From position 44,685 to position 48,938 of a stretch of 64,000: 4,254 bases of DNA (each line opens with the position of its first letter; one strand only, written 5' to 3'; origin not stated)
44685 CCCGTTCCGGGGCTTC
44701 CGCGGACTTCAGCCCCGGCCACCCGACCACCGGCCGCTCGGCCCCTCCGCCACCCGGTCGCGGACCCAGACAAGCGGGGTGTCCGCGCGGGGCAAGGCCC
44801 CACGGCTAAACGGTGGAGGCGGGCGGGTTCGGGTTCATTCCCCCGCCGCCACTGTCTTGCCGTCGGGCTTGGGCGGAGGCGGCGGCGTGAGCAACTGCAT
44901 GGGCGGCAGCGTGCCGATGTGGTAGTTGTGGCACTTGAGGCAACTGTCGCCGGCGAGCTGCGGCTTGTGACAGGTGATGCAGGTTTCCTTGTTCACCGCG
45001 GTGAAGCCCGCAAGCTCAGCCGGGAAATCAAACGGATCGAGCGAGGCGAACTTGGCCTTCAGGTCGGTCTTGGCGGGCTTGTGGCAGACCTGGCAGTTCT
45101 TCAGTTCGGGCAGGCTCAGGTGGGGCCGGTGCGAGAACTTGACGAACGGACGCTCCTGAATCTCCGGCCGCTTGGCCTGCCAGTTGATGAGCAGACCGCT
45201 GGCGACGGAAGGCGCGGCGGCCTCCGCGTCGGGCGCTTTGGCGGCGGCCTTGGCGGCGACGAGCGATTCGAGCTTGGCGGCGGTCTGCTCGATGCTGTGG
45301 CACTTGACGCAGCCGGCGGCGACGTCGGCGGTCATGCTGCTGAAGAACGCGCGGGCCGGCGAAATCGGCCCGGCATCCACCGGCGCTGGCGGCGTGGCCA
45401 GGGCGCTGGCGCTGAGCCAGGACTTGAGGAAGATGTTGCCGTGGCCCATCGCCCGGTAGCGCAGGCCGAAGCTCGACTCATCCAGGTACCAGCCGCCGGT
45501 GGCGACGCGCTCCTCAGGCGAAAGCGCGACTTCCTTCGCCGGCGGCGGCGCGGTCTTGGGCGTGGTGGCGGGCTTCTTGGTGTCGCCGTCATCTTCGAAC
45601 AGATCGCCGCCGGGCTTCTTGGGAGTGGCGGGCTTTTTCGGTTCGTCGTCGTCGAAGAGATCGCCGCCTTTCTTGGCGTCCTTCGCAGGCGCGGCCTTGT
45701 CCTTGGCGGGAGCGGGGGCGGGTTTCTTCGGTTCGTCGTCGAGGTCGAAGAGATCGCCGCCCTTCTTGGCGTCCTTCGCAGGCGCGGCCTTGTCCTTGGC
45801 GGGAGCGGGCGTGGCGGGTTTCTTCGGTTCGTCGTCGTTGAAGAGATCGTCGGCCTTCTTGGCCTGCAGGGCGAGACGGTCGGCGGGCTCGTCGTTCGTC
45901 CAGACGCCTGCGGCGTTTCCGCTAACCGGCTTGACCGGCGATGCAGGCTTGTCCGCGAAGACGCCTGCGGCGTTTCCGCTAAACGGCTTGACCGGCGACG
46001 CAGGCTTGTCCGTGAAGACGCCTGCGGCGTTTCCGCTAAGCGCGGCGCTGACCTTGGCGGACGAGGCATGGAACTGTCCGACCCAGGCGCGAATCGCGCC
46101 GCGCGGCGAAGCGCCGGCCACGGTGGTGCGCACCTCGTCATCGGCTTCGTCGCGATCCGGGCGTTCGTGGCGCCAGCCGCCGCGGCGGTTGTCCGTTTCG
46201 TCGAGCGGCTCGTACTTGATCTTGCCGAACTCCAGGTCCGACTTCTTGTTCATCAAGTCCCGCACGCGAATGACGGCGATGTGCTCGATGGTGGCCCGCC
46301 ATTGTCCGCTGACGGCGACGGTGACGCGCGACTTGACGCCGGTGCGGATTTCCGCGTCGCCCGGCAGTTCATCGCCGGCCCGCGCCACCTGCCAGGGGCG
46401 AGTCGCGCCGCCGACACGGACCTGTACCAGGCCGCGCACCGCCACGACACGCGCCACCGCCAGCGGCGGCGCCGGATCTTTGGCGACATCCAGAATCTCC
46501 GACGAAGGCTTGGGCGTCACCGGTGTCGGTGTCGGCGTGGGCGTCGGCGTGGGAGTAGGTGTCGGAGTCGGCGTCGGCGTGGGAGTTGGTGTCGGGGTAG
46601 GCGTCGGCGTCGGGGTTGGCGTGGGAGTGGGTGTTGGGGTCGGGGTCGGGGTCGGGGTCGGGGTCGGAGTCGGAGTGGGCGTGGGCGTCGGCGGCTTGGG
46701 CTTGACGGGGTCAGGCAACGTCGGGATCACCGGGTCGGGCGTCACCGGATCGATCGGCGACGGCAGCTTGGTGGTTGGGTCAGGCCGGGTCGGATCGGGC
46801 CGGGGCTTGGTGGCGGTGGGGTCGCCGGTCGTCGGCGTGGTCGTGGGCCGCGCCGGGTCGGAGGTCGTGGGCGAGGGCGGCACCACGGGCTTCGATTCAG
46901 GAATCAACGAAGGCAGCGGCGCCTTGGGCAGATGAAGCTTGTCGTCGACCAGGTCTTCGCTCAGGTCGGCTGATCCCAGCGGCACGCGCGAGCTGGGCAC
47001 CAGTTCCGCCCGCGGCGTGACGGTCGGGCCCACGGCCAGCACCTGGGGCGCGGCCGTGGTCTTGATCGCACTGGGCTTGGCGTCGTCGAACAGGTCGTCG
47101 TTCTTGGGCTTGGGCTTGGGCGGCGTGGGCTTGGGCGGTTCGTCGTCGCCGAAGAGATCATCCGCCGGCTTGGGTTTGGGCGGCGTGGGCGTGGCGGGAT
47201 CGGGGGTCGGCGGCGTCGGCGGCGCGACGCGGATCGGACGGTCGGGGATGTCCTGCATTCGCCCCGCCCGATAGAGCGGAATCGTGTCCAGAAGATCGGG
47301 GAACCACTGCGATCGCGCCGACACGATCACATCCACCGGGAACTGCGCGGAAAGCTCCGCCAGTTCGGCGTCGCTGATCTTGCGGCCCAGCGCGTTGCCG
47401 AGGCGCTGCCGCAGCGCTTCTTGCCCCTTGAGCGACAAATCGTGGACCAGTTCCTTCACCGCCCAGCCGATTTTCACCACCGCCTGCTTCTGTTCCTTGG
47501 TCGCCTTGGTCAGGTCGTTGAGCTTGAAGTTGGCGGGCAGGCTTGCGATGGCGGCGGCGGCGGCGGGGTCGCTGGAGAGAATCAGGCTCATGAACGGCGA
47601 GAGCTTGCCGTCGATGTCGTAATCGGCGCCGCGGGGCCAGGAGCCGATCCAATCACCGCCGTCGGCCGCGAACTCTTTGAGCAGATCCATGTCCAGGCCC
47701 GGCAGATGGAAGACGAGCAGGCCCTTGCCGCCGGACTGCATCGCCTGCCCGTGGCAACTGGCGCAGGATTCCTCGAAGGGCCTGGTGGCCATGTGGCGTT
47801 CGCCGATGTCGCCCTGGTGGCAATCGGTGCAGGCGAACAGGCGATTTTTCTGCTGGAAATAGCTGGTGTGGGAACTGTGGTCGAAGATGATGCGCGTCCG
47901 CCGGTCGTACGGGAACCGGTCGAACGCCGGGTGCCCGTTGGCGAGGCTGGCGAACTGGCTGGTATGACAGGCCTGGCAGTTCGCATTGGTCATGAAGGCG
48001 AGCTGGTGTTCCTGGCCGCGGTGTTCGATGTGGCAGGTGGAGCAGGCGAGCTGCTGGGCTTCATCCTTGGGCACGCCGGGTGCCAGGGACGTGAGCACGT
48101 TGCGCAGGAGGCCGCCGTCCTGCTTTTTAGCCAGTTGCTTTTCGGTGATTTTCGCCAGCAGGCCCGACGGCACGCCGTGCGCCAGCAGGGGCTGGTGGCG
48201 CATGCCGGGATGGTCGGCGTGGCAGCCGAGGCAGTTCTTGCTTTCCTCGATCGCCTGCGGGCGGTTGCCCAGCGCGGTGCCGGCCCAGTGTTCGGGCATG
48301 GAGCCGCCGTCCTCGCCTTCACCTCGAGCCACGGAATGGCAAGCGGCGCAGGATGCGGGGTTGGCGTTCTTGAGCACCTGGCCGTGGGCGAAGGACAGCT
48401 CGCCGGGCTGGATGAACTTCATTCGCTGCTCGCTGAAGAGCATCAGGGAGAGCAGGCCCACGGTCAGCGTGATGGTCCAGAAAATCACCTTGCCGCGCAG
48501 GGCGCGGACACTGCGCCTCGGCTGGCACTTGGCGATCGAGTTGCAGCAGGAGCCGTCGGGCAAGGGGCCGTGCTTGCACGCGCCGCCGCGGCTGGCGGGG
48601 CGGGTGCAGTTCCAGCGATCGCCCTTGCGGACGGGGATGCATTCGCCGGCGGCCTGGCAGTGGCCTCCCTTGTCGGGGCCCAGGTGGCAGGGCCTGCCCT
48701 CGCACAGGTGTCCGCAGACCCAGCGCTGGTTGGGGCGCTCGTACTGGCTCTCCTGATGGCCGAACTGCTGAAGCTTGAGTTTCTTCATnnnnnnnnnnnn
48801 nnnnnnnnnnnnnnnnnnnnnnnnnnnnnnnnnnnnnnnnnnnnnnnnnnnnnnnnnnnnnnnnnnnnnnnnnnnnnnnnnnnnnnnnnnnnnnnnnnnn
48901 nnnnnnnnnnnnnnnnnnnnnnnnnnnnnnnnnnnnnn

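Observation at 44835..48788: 1317-aa decahaem mosaic: Cys-rich cytoplasmic-looking head, single TM, two haem blocks separated by ~600 aa of repeats and a FecR-like segment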

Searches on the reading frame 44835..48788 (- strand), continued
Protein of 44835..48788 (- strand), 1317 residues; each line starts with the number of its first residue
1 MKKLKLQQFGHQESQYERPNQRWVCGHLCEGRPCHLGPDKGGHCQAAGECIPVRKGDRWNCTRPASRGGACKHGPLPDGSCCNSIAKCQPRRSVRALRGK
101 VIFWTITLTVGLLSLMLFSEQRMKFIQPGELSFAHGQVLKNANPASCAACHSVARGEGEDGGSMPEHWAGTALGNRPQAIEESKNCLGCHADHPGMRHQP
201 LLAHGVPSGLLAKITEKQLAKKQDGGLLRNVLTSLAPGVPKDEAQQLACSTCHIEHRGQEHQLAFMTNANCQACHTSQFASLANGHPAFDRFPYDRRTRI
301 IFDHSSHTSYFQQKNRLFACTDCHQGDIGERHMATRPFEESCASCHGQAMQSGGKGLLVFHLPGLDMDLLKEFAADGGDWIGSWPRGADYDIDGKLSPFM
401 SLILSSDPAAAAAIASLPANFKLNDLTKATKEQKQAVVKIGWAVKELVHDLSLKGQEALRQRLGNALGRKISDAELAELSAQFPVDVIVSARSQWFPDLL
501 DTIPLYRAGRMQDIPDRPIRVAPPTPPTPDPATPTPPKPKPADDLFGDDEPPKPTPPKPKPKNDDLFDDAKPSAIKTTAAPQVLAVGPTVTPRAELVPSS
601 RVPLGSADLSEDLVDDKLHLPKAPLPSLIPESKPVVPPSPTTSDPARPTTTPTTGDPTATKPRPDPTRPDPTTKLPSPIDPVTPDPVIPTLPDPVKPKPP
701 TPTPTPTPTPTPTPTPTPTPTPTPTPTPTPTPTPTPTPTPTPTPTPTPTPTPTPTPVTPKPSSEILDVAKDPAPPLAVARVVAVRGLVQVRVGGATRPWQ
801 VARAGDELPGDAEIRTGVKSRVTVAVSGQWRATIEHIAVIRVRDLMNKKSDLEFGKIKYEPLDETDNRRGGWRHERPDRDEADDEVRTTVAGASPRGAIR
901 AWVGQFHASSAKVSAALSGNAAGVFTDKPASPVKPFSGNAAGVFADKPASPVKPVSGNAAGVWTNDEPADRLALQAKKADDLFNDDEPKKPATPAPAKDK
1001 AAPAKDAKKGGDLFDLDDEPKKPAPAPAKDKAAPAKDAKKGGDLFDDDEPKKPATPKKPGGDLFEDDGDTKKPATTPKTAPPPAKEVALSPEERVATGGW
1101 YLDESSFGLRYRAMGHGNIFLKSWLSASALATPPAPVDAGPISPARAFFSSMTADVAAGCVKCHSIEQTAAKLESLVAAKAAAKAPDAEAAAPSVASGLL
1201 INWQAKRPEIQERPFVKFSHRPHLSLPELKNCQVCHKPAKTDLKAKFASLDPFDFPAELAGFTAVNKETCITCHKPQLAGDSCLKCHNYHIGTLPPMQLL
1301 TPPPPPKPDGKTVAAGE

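Call 47: fold_search(model_id=the predicted structure, library=pdb)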
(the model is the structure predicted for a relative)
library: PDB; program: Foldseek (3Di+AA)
matches with E <= 10: 64; with E <= 0.001: 0
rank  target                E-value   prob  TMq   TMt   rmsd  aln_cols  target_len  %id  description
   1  2yv9_B                1.3e+00  0.14  0.09  0.20  17.6       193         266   10  Crystal structure of the CLIC homologue EXC-4 from c. elegans (released 2008-02-19)
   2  8ez2                  1.5e+00  0.04  0.08  0.07  19.7       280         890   12  Plasmodium falciparum M1 in complex with inhibitor 15ag (released 2023-01-18)
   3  5uql                  1.8e+00  0.02  0.08  0.10  24.0       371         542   12  Clostridium difficile toxin A (TcdA) glucosyltransferase domain in complex with U2F (released 2017-05-10)
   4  1oq4_A                2.3e+00  0.06  0.08  0.13  16.3       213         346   12  The Crystal Structure of the Complex between Stearoyl Acyl Carrier Protein Desaturase from Ricinus Communis (Castor Be (released 2003-05-13)
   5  4r5x                  2.6e+00  0.02  0.07  0.06  20.0       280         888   12  Structure of the m1 alanylaminopeptidase from malaria complexed with a hydroxamic acid-based inhibitor (released 2014-10-29)
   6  4k5b_D                2.8e+00  0.02  0.05  0.17  16.5       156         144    9  Co-crystallization with conformation-specific designed ankyrin repeat proteins explains the conformational flexibility (released 2014-04-16)
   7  7zqa_I                2.8e+00  0.02  0.07  0.14  20.8       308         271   13  VelcroVax tandem HBcAg with SUMO-Affimer inserted at MIR (T=3* VLP) (released 2023-01-18)
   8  9mqk_A                2.9e+00  0.02  0.06  0.12  19.4       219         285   10  Inactive Kappa-Opioid Receptor with Nb6M, NabFab, and isoquinuclidine compound #020_E1 (released 2025-02-12)
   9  6m9t                  3.3e+00  0.02  0.07  0.09  22.5       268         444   15  Crystal structure of EP3 receptor bound to misoprostol-FA (released 2018-12-05)
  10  7t63_B                3.4e+00  0.04  0.07  0.12  12.7       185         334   14  Crystal structure of a delta 6 18:0-ACP desaturase from Thunbergia laurifolia (released 2022-07-13)
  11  2uw1_B                3.6e+00  0.04  0.07  0.12  16.9       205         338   13  Ivy Desaturase Structure (released 2007-05-08)
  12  5xet                  3.6e+00  0.01  0.05  0.07  19.7       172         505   13  Crystal structure of Mycobacterium tuberculosis methionyl-tRNA synthetase bound by methionyl-adenylate (Met-AMP) (released 2018-07-11)
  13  9n9j_B                3.8e+00  0.09  0.08  0.26  16.5       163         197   12  Structure of a GRP94 folding intermediate engaged with a CCDC134- and FKBP11-bound secretory translocon (released 2025-11-19)
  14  22oz_D                3.8e+00  0.02  0.08  0.18  14.1       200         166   18  Structural insights into HpaR-mediated recognition of hrpX and hrpG in Xanthomonas campestris pv. campestris (released 2026-03-11)
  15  7jps_A                3.8e+00  0.02  0.06  0.10  18.6       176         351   13  ORC-DNA: Human Origin Recognition Complex (ORC) with DNA bound in the core (released 2020-09-09)
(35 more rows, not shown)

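Call 73: find_encoding_contigs(protein=P0080, flank=8000, max_places=1)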
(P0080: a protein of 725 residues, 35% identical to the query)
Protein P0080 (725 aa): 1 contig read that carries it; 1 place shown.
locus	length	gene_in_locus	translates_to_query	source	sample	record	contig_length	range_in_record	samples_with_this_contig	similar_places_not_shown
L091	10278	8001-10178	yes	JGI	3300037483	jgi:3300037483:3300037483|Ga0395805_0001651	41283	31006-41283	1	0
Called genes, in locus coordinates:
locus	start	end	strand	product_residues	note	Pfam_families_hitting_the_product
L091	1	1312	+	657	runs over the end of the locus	PF03264:Cytochrom_NNT (faint), PF14522:Cytochrome_C7 (faint), PF22113:Mtrc-MtrF_II-IV_dom (faint), PF13435:Cytochrome_C554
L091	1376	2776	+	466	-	-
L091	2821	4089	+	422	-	PF00175:NAD_binding_1, PF00111:Fer2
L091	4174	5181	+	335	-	PF13435:Cytochrome_C554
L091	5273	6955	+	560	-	PF00027:cNMP_binding (faint), PF12837:Fer4_6 (faint), PF13187:Fer4_9 (faint), PF14697:Fer4_21 (faint), PF13247:Fer4_11, PF13237:Fer4_10 (weak), PF12838:Fer4_7 (weak)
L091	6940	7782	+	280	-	-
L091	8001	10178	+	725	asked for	PF09699:Paired_CXXCH_1 (faint), PF14522:Cytochrome_C7 (faint), PF14537:Cytochrom_c3_2 (faint), PF22113:Mtrc-MtrF_II-IV_dom (faint)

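Call 74: find_encoding_contigs(protein=P0085, flank=8000, max_places=1)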
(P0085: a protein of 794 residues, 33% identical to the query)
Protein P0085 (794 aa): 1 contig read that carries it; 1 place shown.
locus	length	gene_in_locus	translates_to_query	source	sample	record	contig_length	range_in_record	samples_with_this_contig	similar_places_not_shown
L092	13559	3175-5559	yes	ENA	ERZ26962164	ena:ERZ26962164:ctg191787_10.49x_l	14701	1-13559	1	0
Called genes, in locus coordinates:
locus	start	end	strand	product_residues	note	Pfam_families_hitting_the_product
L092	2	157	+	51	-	?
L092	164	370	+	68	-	-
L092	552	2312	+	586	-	PF00027:cNMP_binding, PF13484:Fer4_16 (faint), PF00037:Fer4 (faint), PF12797:Fer4_2 (faint), PF12837:Fer4_6 (faint), PF12838:Fer4_7 (weak), PF13237:Fer4_10 (weak), PF13247:Fer4_11, +3 more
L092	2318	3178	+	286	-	-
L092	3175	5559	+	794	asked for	PF14522:Cytochrome_C7 (faint), PF22113:Mtrc-MtrF_II-IV_dom (faint)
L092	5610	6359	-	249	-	-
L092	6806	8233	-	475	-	PF23727:Beta-prop_FAM234A_B (faint), PF01011:PQQ (faint), PF13360:PQQ_2, PF13570:Beta-prop_ACSF4 (faint)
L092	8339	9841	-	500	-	PF00535:Glycos_transf_2, PF13641:Glyco_tranf_2_3, PF13489:Methyltransf_23, PF13847:Methyltransf_31 (weak), PF08241:Methyltransf_11, PF08242:Methyltransf_12, PF13649:Methyltransf_25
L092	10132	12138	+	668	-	-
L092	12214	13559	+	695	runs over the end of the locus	-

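Call 75: find_encoding_contigs(protein=P0090, flank=8000, max_places=1)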
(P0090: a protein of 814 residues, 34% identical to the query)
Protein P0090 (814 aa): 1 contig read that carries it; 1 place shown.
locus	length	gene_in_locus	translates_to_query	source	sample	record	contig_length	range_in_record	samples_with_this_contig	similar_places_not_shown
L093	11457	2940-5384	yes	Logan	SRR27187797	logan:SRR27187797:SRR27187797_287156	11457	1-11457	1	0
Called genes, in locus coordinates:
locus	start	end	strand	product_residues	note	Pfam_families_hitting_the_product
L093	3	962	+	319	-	?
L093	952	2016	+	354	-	PF13435:Cytochrome_C554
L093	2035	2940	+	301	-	-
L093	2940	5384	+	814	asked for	PF22113:Mtrc-MtrF_II-IV_dom (faint), PF02085:Cytochrom_CIII (faint), PF09699:Paired_CXXCH_1 (faint), PF14522:Cytochrome_C7 (faint), PF14537:Cytochrom_c3_2 (faint)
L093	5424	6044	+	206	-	PF23914:TPR_CcmH_CycH (faint), PF07719:TPR_2 (faint)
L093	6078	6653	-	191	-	PF04264:YceI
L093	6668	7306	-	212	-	PF01292:Ni_hydr_CYTB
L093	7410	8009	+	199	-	PF04264:YceI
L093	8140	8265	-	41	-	-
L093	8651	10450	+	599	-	PF10096:DUF2334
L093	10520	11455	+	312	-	?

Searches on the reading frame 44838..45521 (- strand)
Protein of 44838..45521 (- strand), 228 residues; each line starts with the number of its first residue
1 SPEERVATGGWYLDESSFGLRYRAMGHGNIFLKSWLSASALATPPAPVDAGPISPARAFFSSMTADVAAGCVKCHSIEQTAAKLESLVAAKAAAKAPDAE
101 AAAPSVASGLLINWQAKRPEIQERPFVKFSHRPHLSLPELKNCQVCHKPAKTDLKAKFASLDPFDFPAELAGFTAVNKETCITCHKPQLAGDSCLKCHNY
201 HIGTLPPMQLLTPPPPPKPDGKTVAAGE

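Call 19: search_protein_families(library=pfam, proteins=[window:44838-45521:-], max_evalue=10)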
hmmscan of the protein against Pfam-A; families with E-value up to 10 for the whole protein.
seq(228 aa): 12 families
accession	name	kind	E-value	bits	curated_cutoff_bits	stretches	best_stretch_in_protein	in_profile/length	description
PF14522.11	Cytochrome_C7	-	1.8e-07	31.3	24.8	2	127-199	1-67/67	Cytochrome c7 and related cytochrome c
PF09699.15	Paired_CXXCH_1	-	5.7e-06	26.4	20.6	3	190-204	5-19/41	Doubled CXXCH motif (Paired_CXXCH_1)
PF02085.21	Cytochrom_CIII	-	6.6e-05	23.6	22.9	1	120-200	14-84/101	Class III cytochrome C family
PF22113.1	Mtrc-MtrF_II-IV_dom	-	0.0001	22.3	30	2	68-188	81-166/176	Outer membrane cytochrome MtrC/MtrF-like, domains II/IV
PF00034.26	Cytochrom_C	-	0.0015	20.2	21.3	1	68-101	9-42/90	Cytochrome c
PF13442.11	Cytochrome_CBB3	-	0.0037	18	27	0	65-85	8-28/68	Cytochrome C oxidase, cbb3-type, subunit III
PF03264.19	Cytochrom_NNT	-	0.013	15.7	24.1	2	141-186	126-165/174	NapC/NirT cytochrome c family, N-terminal region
PF22678.1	Cytochrom_c_NrfB-like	-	0.022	15.7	27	1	143-202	1-56/89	Cytochrome c-type protein NrfB-like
PF14537.11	Cytochrom_c3_2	-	0.18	12.7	25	0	139-199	25-79/79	Cytochrome c3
PF05495.17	zf-CHY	-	0.35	11.8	31.3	0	143-199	21-63/68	CHY zinc finger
PF11845.13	Tll0287-like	-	0.39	11.6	24.1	1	59-83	90-116/144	Tll0287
PF03150.19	CCP_MauG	-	0.98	10.5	25.6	0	133-151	14-32/149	Di-haem cytochrome c peroxidase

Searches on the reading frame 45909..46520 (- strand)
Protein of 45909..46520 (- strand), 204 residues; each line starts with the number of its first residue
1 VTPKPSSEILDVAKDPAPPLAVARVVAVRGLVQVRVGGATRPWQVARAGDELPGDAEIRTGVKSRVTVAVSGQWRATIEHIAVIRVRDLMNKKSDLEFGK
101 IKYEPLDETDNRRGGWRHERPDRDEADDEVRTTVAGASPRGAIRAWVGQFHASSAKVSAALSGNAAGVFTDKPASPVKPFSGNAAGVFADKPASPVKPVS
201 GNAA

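Call 19: search_protein_families(library=pfam, proteins=[window:45909-46520:-], max_evalue=10)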
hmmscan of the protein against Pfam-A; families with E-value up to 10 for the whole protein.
seq(204 aa): 1 family
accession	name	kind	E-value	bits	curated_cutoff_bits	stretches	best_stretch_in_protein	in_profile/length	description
PF16635.10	APC_u14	-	0.11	13.4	29.7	1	152-180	7-34/94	Unstructured region on APC between SAMP and APC_crr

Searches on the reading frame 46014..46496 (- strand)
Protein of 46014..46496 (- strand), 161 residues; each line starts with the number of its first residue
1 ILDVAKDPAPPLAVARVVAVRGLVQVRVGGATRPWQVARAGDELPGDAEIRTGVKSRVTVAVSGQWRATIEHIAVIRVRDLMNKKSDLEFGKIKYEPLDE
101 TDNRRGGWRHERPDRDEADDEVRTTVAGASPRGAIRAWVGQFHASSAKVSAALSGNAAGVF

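Call 66: predict_structure(alignment_id=A6)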
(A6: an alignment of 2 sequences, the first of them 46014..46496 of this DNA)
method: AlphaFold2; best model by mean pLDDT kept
length: 161 residues; sequences in the alignment: 2
mean_pLDDT: 63.7   pTM: 0.52
mean pLDDT of the five models: 63.7, 62.8, 61.3, 59.9, 59.8
residues with pLDDT >= 90: 8; 70-90: 68; 50-70: 22; < 50: 63
segments of 3 or more residues with pLDDT < 50: 1-3, 103-161
pLDDT, mean of each block of 10 residues (from residue 1): 51 80 86 86 86 86 80 84 69 74 44 40 38 41 41 37 37
secondary structure, 60 per line:
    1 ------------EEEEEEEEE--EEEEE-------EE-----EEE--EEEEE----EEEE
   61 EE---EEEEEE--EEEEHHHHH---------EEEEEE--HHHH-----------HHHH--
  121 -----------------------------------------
elements in order: E13-21 E24-28 E43-45 E48-52 E57-62 E66-71 E74-77 H78-82 E92-97 H100-103 H115-118

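Call 70: fold_search(model_id=the predicted structure, library=pdb)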
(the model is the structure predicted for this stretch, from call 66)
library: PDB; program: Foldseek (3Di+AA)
matches with E <= 10: 166; with E <= 0.001: 0
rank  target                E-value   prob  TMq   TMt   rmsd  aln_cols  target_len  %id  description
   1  5ix9_MODEL_1_A        3.4e-02  1.00  0.39  0.78   4.0        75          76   20  Cell surface anchoring domain (released 2017-06-28)
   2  2mk5_MODEL_1_A        4.5e-01  0.09  0.17  0.19   9.3        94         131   13  Solution structure of a protein domain (released 2014-05-28)
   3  7bng_A                4.8e-01  0.11  0.18  0.25   9.9        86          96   16  Complex structure of SH3b domain with L-canavanine (released 2021-02-17)
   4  1r77_B                7.5e-01  0.09  0.17  0.24   9.7        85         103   18  Crystal structure of the cell wall targeting domain of peptidylglycan hydrolase ALE-1 (released 2005-04-12)
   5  1r77_A                1.1e+00  0.08  0.18  0.24   9.7        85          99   18  Crystal structure of the cell wall targeting domain of peptidylglycan hydrolase ALE-1 (released 2005-04-12)
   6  5o1q_MODEL_1_A        1.1e+00  0.07  0.17  0.23   9.0        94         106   14  LysF1 sh3b domain structure (released 2017-09-20)
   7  5leo_A                1.3e+00  0.06  0.16  0.23  10.1        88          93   16  Complex structure of lysostaphin SH3b domain with peptidoglycan fragment (released 2017-07-12)
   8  3la3_B                1.4e+00  0.02  0.12  0.11  11.5       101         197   17  Crystal structure of NtcA in complex with 2,2-difluoropentanedioic acid (released 2010-07-14)
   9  8tdi_A                1.5e+00  0.06  0.15  0.07  14.8       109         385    6  Structure of P2B11 Glucuronide-3-dehydrogenase (released 2024-06-12)
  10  5nqx_B                1.8e+00  0.07  0.20  0.16   7.6       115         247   11  Structure of a fHbp(V1.1):PorA(P1.16) chimera. Fusion at fHbp position 294. (released 2018-02-28)
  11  4lxc_C                1.8e+00  0.06  0.18  0.14   9.7        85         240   15  The antimicrobial peptidase lysostaphin from Staphylococcus simulans (released 2014-07-09)
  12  4lxc_D                1.8e+00  0.06  0.18  0.13   9.7        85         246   15  The antimicrobial peptidase lysostaphin from Staphylococcus simulans (released 2014-07-09)
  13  4lxc_A                1.9e+00  0.05  0.16  0.12   9.8        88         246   19  The antimicrobial peptidase lysostaphin from Staphylococcus simulans (released 2014-07-09)
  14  3la2_A                1.9e+00  0.02  0.12  0.10  12.1       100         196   14  Crystal structure of NtcA in complex with 2-oxoglutarate (released 2010-07-14)
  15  7agv_A                2.0e+00  0.08  0.17  0.17   7.5        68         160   15  High-resolution structure of the K+/H+ antiporter subunit KhtT in complex with c-di-AMP (released 2021-03-31)
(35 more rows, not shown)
